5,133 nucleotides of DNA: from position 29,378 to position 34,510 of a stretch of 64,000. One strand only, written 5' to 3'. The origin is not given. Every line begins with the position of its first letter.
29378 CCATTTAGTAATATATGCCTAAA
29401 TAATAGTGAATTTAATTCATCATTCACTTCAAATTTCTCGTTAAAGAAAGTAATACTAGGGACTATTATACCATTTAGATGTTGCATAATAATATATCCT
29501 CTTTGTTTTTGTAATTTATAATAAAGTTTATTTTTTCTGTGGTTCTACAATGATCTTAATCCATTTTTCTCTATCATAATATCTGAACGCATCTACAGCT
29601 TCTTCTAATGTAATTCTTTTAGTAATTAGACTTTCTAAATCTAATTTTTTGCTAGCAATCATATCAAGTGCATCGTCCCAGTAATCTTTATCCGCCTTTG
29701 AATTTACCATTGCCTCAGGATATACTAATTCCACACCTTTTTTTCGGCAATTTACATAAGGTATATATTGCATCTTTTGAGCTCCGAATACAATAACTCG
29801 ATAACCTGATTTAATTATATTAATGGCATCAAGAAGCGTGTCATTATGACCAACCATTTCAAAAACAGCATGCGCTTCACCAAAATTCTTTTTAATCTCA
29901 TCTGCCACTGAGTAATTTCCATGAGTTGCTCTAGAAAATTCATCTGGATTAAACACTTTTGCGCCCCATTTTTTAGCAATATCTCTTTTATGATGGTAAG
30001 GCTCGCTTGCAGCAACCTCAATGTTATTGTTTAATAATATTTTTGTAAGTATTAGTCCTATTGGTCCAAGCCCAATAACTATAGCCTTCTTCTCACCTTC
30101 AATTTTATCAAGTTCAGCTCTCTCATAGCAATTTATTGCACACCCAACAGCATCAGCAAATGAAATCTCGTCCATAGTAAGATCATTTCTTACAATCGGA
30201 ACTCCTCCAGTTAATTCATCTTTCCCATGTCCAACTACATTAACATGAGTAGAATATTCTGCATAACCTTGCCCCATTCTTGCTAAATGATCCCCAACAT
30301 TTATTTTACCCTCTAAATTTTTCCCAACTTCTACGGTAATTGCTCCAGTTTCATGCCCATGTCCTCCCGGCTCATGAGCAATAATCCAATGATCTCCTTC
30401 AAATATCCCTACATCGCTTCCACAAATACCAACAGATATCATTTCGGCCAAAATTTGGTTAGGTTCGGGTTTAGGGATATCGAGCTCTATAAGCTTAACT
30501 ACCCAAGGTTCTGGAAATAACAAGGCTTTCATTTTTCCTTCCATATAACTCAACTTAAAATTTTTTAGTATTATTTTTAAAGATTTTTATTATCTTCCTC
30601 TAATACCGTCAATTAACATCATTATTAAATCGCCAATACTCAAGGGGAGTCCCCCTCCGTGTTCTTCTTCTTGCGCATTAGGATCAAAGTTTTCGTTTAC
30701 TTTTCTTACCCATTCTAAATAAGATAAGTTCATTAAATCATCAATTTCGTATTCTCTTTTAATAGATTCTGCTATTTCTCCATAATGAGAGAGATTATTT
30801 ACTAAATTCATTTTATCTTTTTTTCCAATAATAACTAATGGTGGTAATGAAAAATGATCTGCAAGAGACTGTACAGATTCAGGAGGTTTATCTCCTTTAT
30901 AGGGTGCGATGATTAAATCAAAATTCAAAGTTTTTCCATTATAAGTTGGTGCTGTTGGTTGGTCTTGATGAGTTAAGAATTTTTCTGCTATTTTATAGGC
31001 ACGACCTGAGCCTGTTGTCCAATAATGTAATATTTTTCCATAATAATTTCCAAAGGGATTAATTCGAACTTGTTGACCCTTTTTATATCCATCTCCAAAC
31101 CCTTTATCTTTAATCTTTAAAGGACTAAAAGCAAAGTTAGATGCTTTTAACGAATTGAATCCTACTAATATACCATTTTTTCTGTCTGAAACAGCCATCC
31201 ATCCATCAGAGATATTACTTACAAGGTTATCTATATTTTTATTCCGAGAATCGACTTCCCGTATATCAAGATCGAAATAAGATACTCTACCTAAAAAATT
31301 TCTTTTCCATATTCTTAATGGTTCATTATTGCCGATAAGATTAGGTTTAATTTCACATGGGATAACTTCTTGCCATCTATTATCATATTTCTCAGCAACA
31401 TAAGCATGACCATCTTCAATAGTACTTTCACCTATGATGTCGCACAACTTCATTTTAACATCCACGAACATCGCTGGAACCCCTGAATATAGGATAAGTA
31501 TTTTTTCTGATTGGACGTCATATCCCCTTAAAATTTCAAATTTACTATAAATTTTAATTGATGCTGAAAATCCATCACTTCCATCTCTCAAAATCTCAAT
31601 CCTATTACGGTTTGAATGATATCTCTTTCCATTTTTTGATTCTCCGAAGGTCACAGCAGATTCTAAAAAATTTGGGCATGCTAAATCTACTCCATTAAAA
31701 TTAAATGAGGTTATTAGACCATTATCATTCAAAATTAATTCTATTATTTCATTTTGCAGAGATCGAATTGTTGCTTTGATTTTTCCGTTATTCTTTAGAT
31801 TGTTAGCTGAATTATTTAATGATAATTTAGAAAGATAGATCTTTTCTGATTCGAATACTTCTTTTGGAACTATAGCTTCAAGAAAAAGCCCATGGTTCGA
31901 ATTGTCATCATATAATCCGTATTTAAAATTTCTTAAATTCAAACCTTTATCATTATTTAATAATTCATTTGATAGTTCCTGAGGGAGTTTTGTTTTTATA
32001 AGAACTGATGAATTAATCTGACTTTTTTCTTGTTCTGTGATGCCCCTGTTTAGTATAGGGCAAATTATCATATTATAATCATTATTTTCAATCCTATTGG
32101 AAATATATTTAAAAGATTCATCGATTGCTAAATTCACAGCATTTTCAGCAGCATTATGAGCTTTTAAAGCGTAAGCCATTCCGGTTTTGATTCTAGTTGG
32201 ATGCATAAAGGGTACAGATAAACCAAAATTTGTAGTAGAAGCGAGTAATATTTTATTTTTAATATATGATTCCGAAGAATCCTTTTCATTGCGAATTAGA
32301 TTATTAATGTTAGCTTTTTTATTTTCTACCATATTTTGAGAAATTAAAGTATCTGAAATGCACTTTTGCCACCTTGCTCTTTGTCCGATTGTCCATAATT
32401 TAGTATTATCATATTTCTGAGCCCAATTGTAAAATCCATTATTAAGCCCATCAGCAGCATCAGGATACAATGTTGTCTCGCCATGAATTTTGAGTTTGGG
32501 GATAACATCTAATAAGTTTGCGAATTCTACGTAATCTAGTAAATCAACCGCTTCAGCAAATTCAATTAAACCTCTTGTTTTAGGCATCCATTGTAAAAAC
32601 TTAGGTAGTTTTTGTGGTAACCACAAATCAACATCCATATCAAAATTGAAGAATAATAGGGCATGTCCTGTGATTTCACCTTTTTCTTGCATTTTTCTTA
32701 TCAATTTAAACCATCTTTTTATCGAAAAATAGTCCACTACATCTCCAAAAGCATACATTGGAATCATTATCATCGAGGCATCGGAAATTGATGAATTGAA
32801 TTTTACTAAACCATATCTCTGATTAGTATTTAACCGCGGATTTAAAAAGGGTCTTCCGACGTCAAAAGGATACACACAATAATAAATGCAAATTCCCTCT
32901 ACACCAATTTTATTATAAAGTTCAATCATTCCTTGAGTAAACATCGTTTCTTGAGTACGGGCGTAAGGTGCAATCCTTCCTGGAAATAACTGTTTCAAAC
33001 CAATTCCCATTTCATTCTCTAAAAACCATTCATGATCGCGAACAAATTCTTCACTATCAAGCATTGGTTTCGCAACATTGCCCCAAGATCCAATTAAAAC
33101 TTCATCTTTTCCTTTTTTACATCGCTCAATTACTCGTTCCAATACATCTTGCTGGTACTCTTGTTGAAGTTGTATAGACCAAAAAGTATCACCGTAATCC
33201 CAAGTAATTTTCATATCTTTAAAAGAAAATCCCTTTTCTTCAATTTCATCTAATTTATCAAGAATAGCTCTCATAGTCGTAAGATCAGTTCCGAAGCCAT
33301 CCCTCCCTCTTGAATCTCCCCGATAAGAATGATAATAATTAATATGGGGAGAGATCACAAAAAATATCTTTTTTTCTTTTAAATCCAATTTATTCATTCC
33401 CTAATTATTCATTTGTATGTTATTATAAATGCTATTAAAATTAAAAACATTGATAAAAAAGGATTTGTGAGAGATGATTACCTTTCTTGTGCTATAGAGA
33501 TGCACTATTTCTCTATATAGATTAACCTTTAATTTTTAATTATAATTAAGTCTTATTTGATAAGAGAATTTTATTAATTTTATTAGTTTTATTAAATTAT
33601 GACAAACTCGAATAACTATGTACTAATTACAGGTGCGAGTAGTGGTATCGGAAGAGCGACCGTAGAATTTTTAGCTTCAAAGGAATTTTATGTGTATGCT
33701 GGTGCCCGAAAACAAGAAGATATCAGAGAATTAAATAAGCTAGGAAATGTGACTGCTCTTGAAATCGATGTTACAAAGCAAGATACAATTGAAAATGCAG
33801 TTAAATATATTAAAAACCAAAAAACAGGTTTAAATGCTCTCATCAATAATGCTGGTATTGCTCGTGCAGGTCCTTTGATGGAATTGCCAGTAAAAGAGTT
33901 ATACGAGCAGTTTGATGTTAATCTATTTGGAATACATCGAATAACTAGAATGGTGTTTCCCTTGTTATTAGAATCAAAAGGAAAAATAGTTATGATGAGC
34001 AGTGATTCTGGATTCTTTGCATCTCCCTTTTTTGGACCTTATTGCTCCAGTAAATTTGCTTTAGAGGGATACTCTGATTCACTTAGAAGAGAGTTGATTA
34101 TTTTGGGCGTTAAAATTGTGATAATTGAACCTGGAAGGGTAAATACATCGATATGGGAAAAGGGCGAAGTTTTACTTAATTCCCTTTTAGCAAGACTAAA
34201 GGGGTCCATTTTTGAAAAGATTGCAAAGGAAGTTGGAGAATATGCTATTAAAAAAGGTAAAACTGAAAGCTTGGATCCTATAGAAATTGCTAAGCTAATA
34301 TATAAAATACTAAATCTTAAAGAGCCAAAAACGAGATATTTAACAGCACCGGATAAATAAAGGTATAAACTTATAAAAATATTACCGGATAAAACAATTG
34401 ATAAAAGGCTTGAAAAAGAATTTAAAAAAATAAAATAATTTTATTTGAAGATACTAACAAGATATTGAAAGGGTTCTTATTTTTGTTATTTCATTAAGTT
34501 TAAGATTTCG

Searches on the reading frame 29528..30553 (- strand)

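Call 10: search_protein_families(library=pfam, proteins=[window:29528-30553:-])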
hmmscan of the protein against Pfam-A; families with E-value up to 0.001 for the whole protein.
window:29528-30553:- (341 aa): 4 families
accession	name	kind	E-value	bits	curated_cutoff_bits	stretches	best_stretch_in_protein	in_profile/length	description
PF00107.32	ADH_zinc_N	-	4e-12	46.7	31.8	1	164-262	1-94/129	Zinc-binding dehydrogenase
PF16912.11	Glu_dehyd_C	-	3.4e-08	33.7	34.9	1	155-337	32-210/211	Glucose dehydrogenase C-terminus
PF08240.17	ADH_N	-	2.8e-05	24.7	23.5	1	31-91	2-61/104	Alcohol dehydrogenase GroES-like domain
PF13602.12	ADH_zinc_N_2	-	5.4e-05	24.6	27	1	225-327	21-124/134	Zinc-binding dehydrogenase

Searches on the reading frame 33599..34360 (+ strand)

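Call 18: search_protein_families(library=pfam, proteins=[window:33599-34360:+])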
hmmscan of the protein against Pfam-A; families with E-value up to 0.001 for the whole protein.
window:33599-34360:+ (253 aa): 5 families
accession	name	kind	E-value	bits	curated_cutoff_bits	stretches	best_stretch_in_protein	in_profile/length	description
PF00106.31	adh_short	-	5.2e-44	150.5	26.6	1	7-187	2-188/195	short chain dehydrogenase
PF13561.12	adh_short_C2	-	1.9e-28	100.1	27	1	12-188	1-183/236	Enoyl-(Acyl carrier protein) reductase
PF08659.16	KR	-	8.1e-12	45.8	22.6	1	8-163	3-164/180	KR domain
PF13460.12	NAD_binding_10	-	1.5e-07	31.9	27.2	1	12-69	1-59/184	NAD(P)H-binding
PF01370.27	Epimerase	-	0.0005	20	20.9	1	8-69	1-61/240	NAD dependent epimerase/dehydratase family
